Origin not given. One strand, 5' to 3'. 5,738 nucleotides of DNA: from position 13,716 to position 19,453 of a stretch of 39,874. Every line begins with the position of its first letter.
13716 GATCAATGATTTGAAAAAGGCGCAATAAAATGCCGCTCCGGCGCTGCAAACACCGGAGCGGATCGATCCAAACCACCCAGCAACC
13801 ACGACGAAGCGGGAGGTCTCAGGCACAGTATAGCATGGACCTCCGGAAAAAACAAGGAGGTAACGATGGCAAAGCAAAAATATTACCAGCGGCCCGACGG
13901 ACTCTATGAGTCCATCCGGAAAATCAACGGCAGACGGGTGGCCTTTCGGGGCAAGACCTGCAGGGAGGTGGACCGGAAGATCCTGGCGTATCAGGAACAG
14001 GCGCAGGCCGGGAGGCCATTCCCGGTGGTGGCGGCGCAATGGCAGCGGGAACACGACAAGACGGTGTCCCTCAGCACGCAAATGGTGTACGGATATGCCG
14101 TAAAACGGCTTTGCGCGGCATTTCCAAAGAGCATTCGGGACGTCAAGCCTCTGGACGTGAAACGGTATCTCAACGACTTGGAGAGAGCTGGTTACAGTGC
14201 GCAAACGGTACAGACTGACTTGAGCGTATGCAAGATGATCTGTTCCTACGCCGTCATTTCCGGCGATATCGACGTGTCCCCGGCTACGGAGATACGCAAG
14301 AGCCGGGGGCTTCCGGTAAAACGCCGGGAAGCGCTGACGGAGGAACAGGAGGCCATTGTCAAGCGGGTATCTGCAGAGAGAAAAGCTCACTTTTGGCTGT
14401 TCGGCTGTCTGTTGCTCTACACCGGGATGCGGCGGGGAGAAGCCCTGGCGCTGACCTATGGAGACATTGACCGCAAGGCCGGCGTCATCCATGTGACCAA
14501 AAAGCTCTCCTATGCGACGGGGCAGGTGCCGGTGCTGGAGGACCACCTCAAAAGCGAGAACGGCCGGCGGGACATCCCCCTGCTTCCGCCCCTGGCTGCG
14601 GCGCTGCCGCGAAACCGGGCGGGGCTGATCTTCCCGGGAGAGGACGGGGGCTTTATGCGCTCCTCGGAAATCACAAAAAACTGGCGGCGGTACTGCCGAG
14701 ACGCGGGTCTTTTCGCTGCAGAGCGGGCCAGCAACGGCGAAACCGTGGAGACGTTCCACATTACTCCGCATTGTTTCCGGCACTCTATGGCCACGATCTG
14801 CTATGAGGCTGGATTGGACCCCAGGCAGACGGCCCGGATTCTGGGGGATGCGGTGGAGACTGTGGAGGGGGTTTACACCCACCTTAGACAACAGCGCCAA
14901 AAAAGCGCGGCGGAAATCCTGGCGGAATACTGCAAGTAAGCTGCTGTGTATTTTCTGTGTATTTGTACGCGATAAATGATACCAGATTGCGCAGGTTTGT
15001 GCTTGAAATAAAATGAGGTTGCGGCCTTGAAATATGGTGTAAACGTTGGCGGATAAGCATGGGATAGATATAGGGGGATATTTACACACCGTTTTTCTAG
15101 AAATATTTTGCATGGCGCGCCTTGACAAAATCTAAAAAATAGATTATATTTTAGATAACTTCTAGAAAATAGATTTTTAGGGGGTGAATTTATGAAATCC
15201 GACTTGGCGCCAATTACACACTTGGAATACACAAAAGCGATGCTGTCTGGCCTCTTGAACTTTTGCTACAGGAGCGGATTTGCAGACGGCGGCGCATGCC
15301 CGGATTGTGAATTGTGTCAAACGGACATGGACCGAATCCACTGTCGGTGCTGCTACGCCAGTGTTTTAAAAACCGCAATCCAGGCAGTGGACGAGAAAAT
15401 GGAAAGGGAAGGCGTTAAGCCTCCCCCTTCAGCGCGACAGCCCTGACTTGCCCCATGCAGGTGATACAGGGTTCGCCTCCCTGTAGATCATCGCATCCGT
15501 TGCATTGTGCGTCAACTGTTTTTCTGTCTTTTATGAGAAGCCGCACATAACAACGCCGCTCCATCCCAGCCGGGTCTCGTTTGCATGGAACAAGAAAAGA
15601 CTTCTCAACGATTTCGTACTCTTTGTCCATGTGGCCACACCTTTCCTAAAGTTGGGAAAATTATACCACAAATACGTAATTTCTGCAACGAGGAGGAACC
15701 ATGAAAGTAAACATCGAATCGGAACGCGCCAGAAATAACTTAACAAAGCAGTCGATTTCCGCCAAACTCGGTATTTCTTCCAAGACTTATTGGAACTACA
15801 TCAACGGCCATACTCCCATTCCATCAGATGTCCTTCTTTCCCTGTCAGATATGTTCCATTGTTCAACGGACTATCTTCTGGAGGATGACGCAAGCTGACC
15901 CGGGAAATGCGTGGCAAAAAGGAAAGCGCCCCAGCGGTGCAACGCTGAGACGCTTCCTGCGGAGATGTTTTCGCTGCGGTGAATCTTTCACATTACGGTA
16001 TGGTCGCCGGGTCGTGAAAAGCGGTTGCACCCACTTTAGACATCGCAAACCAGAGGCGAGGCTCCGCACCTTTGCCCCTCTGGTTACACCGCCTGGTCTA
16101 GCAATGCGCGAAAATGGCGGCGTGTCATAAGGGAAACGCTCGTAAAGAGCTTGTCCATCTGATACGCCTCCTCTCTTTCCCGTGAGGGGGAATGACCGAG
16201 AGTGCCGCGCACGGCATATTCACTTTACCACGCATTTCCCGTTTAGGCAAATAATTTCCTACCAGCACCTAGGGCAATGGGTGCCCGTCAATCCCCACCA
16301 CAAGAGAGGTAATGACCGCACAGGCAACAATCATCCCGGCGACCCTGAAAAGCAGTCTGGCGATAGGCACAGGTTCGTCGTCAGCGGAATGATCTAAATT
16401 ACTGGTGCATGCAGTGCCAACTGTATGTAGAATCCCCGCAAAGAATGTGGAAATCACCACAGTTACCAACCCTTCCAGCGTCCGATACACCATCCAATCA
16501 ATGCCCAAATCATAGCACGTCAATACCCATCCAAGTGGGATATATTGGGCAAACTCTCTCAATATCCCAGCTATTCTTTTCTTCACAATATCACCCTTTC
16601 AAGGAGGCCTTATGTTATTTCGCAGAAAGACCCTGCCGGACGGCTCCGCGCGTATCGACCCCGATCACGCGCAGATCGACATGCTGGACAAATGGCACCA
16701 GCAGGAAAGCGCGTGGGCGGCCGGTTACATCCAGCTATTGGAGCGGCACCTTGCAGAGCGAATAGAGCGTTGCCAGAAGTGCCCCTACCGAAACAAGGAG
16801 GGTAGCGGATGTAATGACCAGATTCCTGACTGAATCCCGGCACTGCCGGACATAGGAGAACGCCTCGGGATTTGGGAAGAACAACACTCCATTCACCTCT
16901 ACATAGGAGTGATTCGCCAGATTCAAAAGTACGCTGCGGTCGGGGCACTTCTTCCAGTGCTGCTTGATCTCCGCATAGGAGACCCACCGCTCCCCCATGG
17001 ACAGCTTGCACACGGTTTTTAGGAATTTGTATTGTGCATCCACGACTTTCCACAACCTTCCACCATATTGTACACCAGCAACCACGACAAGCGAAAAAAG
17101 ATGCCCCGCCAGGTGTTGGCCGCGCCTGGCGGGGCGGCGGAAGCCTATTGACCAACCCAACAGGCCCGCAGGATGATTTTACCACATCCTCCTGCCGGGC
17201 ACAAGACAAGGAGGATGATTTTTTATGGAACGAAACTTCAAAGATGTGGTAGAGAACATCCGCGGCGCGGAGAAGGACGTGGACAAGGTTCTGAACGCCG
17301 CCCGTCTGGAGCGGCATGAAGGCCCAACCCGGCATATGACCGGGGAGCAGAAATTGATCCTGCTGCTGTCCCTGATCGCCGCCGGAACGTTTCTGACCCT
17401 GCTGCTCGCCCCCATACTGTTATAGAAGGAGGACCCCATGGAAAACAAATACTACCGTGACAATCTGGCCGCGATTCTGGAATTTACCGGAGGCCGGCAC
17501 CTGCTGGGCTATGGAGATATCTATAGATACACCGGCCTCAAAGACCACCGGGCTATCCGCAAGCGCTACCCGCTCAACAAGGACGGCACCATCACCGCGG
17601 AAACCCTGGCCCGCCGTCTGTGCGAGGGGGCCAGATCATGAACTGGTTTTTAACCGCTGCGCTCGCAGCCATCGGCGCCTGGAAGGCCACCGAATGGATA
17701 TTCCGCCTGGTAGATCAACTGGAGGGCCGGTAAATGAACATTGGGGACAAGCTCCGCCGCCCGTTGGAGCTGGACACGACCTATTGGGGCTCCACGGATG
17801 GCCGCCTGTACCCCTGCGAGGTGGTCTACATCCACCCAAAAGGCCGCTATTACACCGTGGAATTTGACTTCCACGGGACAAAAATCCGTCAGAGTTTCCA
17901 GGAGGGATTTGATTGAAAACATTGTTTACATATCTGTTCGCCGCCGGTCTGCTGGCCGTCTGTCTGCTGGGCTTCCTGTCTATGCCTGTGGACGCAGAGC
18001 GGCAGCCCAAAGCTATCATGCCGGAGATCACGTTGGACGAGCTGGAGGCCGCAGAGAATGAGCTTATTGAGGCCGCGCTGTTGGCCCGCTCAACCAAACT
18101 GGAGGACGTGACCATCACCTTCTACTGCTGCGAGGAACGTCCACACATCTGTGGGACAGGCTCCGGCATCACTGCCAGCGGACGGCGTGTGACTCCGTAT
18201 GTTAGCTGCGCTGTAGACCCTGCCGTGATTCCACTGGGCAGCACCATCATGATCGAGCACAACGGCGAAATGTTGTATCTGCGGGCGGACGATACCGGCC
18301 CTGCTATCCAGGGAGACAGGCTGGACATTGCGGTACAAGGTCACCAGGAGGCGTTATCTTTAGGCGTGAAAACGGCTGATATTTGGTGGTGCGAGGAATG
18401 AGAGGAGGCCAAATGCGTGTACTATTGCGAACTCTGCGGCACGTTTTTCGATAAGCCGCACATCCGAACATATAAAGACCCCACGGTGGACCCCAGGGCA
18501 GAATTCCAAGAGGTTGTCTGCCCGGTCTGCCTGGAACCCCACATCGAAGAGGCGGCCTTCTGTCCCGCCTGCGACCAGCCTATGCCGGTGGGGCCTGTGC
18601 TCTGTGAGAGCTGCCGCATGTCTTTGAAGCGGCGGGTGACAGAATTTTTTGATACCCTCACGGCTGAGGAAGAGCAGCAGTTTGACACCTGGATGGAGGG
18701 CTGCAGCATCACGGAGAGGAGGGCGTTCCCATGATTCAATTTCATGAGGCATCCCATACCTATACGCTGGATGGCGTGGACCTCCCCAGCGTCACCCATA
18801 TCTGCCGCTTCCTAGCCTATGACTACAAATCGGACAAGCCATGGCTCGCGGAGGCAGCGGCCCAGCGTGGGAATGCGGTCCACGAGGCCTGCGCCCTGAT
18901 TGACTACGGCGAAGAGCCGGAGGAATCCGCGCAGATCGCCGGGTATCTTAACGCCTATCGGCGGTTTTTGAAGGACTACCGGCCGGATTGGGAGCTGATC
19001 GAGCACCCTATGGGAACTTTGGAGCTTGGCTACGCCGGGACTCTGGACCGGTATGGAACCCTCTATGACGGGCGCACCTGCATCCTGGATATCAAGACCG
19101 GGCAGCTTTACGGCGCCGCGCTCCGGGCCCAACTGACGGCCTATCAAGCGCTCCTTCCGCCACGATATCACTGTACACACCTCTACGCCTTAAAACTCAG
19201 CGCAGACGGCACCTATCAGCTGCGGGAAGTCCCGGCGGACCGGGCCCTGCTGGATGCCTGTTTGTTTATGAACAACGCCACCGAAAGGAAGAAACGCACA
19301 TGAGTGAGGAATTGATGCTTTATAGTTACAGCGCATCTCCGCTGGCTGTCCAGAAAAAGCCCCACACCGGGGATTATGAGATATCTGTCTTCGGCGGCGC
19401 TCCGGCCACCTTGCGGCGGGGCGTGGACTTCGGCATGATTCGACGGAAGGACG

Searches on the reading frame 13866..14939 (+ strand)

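Call 23: search_protein_families(library=phrogs, proteins=[window:13866-14939:+], max_evalue=0.001)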
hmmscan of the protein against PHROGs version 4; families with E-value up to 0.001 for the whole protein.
window:13866-14939:+ (357 aa): 3 families
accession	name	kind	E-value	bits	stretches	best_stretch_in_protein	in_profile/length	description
phrog_1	-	integration and excision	2e-56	193.5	1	9-355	119-450/611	integrase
phrog_216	-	integration and excision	1.3e-22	81.3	1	119-352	19-236/301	integrase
phrog_7685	-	integration and excision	1.5e-05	25.7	1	298-354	180-237/240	integrase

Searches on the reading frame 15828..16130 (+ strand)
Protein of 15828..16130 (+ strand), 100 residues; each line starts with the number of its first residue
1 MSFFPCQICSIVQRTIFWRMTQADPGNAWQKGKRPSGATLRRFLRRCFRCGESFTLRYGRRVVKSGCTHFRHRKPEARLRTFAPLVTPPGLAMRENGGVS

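Call 23: search_protein_families(library=phrogs, proteins=[window:15828-16130:+], max_evalue=0.001)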
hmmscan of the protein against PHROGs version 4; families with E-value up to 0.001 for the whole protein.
window:15828-16130:+ (100 aa): 0 families

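Call 65: search_protein_families(library=pfam, proteins=[window:15828-16130:+], max_evalue=0.05)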
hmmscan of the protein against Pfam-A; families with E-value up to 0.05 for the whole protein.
window:15828-16130:+ (100 aa): 1 family
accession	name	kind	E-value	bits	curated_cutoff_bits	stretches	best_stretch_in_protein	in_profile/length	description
PF18073.7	Zn_ribbon_LapB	-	0.049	13.8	25.7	0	5-19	2-16/28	Rubredoxin metal binding domain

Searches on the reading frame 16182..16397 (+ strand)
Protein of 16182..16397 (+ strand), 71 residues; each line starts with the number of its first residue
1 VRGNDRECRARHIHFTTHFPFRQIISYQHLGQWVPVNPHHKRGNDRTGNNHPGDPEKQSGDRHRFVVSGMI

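Call 65: search_protein_families(library=pfam, proteins=[window:16182-16397:+], max_evalue=0.05)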
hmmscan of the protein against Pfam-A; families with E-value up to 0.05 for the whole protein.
window:16182-16397:+ (71 aa): 1 family
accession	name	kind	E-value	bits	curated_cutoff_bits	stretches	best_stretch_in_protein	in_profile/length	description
PF21140.2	eIF4G1-like_eIF4E-bd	-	0.037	14.5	27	0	24-46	2-23/56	Translation initiation factor eIF4G-like, eIF4E-binding domain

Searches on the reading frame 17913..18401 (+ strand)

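Call 23: search_protein_families(library=phrogs, proteins=[window:17913-18401:+], max_evalue=0.001)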
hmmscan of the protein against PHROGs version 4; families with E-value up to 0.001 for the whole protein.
window:17913-18401:+ (162 aa): 9 families
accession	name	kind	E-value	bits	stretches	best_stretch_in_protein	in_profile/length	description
phrog_25245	-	unknown function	9.5e-21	75.1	1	33-151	50-164/178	-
phrog_22529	-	unknown function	4.9e-18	66.2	1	37-158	24-144/148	-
phrog_6631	-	unknown function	3e-14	54.1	1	64-155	152-245/251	-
phrog_2307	-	other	4.5e-13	50.4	1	58-156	111-207/212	L-alanyl-D-glutamate peptidase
phrog_20590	-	other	1.2e-12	48.9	1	79-156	162-239/242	peptidase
phrog_18207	-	unknown function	9.6e-09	36.4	1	99-159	180-240/240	-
phrog_27183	-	unknown function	1.5e-08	35.7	1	63-154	98-189/196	-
phrog_33758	-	unknown function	4.2e-08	34.1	1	85-154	93-166/173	-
phrog_36429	-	unknown function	1.1e-06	27.6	1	79-154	280-359/1159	-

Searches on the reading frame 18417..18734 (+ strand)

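Call 24: search_protein_families(library=phrogs, proteins=[window:18417-18734:+], max_evalue=0.001)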
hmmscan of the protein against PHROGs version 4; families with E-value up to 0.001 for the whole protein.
window:18417-18734:+ (105 aa): 0 families

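Call 65: search_protein_families(library=pfam, proteins=[window:18417-18734:+], max_evalue=0.05)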
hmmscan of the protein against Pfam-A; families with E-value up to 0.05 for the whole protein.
window:18417-18734:+ (105 aa): 4 families
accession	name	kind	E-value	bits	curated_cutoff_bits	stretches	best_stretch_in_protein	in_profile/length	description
PF12773.13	DZR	-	6.5e-08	33.1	27.3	3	3-52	14-44/45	Double zinc ribbon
PF18912.6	DZR_2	-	4.3e-05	23.7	27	1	35-69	10-45/56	Double zinc ribbon domain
PF14260.11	zf-C4pol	-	0.0029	18.3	28.9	0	49-94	1-44/70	C4-type zinc-finger of DNA polymerase delta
PF15801.11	zf-C6H2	-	0.023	15.2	30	0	32-49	12-29/47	zf-MYND-like zinc finger, mRNA-binding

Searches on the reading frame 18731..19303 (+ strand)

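Call 24: search_protein_families(library=phrogs, proteins=[window:18731-19303:+], max_evalue=0.001)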
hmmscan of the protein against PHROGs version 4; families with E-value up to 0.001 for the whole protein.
window:18731-19303:+ (190 aa): 2 families
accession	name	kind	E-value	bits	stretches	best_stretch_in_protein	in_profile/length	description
phrog_298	-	DNA, RNA and nucleotide metabolism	1e-20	75.3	1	4-169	51-240/293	exonuclease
phrog_466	-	DNA, RNA and nucleotide metabolism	1.5e-10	41.9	1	41-139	209-315/446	exonuclease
